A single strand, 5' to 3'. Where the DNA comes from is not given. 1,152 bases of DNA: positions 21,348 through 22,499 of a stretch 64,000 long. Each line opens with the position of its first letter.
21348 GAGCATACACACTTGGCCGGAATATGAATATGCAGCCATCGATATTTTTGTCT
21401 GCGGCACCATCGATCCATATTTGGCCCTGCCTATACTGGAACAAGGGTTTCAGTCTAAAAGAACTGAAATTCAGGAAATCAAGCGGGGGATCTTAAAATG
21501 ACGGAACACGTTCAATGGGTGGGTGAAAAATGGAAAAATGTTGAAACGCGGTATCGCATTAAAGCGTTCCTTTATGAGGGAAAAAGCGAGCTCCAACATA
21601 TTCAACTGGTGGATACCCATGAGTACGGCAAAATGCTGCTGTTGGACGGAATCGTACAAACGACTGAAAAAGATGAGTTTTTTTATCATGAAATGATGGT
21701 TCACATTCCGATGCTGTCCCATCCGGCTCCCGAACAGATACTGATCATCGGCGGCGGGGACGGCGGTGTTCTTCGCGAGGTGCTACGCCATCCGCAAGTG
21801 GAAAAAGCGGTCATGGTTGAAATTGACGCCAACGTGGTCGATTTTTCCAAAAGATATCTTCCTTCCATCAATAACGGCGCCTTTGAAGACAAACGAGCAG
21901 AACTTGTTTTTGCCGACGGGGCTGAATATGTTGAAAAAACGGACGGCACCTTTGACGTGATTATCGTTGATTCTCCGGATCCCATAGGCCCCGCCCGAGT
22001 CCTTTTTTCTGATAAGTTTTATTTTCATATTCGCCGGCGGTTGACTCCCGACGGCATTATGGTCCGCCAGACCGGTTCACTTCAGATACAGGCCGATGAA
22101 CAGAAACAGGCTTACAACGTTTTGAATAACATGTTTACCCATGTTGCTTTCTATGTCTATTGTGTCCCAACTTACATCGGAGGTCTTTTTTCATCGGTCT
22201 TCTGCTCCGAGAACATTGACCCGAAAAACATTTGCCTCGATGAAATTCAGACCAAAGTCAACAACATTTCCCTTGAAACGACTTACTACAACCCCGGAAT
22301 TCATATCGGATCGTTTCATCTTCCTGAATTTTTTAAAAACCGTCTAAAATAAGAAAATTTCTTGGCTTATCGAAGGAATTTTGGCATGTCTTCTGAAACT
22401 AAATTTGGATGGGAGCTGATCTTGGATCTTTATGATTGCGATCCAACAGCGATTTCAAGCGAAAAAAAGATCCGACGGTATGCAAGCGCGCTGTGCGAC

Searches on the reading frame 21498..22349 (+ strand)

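Call 56: search_protein_families(library=pfam, proteins=[window:21498-22349:+], max_evalue=0.00001)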
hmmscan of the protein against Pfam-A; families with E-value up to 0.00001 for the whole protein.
window:21498-22349:+ (284 aa): 2 families
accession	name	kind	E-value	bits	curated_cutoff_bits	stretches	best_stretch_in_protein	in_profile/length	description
PF01564.23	Spermine_synth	-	3.2e-62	209.8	22.9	1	60-239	1-179/186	Spermine/spermidine synthase domain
PF17284.7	Spermine_synt_N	-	1.6e-14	53.9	22.1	1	7-57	2-53/53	Spermidine synthase tetramerisation domain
